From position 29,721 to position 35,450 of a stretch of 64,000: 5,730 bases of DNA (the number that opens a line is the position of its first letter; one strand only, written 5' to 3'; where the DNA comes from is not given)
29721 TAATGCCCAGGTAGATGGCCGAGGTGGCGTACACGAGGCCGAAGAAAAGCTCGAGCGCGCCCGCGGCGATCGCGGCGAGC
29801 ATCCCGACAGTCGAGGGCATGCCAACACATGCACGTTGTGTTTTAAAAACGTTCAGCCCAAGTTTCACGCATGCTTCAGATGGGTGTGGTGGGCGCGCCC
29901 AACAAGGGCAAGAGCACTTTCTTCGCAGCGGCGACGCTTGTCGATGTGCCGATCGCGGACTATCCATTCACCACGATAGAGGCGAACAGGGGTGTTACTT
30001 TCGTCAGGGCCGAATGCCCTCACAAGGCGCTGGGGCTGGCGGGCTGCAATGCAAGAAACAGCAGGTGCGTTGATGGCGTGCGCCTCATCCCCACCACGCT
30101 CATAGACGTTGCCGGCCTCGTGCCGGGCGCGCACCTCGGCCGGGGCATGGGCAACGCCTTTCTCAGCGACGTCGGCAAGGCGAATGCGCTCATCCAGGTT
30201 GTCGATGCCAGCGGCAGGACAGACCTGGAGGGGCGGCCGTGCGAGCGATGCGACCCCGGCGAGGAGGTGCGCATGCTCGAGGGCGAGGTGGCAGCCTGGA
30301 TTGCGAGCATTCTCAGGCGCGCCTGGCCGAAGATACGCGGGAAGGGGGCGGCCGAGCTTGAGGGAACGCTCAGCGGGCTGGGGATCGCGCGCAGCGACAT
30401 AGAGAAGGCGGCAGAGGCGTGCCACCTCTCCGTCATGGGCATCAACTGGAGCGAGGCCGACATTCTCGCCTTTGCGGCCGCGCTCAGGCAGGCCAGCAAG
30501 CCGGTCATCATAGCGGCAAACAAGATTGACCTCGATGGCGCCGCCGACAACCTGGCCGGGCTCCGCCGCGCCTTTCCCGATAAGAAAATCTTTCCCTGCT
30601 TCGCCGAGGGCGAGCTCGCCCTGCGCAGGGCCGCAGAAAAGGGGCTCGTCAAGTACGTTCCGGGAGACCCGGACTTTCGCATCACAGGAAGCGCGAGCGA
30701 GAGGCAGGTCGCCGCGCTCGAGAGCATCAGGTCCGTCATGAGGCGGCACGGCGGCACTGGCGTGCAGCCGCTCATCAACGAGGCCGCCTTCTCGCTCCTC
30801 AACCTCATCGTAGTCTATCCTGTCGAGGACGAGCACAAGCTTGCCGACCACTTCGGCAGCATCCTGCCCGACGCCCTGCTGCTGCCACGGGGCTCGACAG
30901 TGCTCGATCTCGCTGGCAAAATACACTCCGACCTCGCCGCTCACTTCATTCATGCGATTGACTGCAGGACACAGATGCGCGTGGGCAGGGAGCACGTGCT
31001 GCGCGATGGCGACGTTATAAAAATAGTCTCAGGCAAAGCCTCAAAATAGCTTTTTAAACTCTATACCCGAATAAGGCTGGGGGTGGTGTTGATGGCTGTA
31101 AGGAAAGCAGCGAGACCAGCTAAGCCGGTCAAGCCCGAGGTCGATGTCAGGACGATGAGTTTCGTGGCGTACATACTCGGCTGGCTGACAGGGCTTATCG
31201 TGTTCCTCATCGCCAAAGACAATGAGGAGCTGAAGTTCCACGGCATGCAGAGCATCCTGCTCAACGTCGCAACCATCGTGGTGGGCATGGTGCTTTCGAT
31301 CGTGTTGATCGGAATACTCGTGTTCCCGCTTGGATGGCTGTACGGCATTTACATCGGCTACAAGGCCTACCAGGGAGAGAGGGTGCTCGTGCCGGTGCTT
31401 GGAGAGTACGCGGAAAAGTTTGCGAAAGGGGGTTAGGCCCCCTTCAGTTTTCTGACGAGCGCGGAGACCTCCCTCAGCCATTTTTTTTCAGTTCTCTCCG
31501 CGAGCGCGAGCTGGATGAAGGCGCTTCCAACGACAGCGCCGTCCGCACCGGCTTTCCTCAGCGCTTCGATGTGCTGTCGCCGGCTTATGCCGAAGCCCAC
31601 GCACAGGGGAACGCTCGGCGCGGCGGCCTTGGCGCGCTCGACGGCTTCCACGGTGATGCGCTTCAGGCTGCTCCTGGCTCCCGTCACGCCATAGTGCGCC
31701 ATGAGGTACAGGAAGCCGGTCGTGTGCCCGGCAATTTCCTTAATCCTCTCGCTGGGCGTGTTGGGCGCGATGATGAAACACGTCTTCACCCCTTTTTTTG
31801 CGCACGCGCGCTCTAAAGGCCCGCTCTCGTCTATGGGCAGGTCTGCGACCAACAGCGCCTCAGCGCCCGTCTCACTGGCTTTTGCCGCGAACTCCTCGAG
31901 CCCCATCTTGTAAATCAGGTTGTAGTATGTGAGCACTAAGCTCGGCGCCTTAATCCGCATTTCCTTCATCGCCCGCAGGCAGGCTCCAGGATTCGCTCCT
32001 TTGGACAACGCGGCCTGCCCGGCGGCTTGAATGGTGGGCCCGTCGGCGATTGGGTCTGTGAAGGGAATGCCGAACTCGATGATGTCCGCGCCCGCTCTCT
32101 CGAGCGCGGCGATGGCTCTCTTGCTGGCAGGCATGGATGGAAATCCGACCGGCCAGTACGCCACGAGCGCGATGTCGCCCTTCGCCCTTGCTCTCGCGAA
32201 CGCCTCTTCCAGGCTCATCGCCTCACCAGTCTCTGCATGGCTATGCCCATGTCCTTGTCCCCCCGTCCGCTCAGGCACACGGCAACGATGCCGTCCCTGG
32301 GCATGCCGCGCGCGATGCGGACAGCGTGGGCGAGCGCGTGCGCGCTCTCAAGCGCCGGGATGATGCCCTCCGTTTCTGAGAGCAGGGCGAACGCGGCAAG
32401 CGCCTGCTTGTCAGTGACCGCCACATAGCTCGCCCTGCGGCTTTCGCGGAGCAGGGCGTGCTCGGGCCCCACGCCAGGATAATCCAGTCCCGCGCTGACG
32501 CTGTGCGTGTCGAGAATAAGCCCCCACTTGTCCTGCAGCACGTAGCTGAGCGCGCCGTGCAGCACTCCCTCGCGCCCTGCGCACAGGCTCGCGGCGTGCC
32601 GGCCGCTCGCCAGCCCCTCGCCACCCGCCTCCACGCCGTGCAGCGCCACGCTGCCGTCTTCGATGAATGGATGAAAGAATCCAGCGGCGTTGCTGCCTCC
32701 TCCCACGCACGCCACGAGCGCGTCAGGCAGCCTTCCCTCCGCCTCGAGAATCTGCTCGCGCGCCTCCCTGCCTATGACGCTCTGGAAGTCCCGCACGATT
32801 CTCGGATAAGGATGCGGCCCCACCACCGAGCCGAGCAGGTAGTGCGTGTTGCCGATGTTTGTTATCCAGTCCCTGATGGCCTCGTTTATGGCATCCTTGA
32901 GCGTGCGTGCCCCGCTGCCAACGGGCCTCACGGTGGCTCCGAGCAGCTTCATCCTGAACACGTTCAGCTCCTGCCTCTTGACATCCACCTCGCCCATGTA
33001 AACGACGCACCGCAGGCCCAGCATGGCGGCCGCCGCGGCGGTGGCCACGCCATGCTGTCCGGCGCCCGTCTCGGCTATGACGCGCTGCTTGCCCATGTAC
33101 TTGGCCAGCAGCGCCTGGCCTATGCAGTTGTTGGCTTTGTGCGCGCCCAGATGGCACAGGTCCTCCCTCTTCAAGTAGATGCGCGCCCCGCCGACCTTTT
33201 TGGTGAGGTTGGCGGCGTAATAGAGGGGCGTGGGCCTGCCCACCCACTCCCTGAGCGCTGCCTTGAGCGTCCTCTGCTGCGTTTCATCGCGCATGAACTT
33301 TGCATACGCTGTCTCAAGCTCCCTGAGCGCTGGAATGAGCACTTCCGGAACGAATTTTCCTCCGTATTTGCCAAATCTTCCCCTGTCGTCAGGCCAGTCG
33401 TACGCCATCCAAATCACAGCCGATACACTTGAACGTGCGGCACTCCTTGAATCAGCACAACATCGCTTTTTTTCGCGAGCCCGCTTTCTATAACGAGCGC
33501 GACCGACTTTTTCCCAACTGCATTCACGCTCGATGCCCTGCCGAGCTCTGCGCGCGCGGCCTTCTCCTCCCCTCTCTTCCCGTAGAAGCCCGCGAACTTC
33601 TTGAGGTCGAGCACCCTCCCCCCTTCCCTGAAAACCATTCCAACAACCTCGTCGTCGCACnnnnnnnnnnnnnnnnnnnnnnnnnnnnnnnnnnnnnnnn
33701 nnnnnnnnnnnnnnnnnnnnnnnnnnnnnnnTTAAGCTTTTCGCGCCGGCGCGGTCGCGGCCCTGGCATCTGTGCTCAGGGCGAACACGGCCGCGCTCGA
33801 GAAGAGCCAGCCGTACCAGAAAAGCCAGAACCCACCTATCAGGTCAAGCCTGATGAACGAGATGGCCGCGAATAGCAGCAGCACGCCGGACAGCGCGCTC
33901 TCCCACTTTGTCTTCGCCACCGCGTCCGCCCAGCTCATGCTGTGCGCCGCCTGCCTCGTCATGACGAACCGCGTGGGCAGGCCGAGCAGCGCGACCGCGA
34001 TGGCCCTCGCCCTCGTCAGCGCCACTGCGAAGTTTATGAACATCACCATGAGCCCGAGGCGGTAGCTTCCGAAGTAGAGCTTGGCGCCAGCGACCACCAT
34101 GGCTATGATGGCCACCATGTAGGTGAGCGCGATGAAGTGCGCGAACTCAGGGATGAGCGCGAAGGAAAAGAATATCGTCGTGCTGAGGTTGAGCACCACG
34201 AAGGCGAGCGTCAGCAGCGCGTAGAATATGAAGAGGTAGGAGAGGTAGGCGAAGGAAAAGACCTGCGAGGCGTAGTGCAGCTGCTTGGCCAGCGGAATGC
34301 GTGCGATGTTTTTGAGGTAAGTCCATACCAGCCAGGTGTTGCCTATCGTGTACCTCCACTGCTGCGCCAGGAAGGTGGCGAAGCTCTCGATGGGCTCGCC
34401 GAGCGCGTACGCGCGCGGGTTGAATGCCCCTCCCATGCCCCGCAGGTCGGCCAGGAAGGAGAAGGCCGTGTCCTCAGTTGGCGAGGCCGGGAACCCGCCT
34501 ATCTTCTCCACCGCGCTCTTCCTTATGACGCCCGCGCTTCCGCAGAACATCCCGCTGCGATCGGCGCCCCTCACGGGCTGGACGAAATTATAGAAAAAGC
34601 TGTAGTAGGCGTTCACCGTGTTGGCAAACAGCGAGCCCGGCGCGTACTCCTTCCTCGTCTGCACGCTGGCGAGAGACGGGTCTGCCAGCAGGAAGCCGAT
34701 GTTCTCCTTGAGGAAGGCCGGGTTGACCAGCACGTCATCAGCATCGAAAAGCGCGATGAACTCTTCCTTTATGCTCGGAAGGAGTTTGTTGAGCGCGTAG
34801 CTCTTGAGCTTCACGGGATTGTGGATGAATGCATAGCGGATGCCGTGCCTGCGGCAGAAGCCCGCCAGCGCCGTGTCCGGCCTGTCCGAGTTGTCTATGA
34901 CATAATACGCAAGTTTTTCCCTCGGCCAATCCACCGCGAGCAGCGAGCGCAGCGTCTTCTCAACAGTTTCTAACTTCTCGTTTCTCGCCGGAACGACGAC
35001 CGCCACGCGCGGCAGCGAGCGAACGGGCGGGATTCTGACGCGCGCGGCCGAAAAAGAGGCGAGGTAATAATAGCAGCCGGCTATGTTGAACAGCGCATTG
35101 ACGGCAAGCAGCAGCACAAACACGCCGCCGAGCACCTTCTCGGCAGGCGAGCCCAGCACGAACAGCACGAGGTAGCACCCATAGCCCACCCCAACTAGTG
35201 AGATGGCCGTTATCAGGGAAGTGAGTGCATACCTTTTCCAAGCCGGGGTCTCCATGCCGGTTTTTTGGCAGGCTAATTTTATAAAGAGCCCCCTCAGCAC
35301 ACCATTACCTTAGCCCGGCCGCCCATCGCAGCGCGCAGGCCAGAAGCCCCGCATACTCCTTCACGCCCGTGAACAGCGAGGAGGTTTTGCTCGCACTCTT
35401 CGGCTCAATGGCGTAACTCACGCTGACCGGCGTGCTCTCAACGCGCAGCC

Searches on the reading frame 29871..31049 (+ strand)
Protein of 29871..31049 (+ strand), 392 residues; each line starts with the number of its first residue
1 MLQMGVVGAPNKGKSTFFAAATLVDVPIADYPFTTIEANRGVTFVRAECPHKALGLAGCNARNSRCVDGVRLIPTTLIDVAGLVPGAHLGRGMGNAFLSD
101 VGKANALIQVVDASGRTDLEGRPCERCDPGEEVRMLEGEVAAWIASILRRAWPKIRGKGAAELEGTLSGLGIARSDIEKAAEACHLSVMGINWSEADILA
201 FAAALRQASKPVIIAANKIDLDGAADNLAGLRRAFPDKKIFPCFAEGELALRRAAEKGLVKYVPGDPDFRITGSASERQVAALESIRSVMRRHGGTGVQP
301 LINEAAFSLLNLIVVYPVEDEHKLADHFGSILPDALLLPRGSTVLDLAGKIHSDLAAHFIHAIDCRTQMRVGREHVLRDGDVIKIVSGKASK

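Call 88: search_protein_families(library=pfam, proteins=[window:29871-31049:+], max_evalue=0.00001)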
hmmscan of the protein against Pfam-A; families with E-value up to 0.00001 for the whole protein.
window:29871-31049:+ (392 aa): 3 families
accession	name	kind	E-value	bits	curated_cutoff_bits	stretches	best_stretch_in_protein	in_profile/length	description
PF08438.16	YGR210-like_G4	-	2.8e-33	115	24.7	1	215-320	1-108/108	Obg-like GTPase YGR210-like, G4 motif-containing domain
PF02824.27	TGS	-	5e-15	55.7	22.2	1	332-386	5-59/60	TGS domain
PF01926.29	MMR_HSR1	-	5.9e-14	52.6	21.9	1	4-117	2-90/113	50S ribosome-binding GTPase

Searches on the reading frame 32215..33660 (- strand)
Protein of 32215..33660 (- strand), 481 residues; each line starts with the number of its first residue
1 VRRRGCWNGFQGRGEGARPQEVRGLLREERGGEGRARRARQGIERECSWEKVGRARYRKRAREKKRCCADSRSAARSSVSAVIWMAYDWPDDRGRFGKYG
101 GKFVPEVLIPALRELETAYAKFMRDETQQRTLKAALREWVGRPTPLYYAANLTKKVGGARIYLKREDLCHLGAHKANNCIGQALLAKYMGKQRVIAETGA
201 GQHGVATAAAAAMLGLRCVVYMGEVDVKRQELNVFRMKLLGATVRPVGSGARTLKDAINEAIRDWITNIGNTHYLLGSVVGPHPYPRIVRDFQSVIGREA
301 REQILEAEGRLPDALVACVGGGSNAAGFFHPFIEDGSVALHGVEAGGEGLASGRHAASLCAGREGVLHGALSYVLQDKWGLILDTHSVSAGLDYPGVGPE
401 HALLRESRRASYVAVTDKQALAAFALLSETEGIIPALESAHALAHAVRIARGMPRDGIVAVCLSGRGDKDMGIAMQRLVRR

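Call 88: search_protein_families(library=pfam, proteins=[window:32215-33660:-], max_evalue=0.00001)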
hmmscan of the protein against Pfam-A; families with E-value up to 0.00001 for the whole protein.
window:32215-33660:- (481 aa): 1 family
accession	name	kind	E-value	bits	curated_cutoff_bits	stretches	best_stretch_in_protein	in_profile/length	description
PF00291.31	PALP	-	3.4e-41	141.9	35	1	142-464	6-294/295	Pyridoxal-phosphate dependent enzyme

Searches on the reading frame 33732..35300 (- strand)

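Call 88: search_protein_families(library=pfam, proteins=[window:33732-35300:-], max_evalue=0.00001)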
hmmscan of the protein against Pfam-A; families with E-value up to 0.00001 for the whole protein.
window:33732-35300:- (522 aa): 3 families
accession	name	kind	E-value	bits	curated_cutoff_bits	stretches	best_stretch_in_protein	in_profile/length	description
PF13641.12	Glyco_tranf_2_3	-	1e-17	65.4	27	1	97-316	1-226/230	Glycosyltransferase like family 2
PF00535.33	Glycos_transf_2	-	1.3e-12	48.4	23.3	1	101-268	2-168/168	Glycosyl transferase family 2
PF13632.12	Glyco_trans_2_3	-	3.7e-12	46.9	27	1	182-372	2-190/198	Glycosyl transferase family group 2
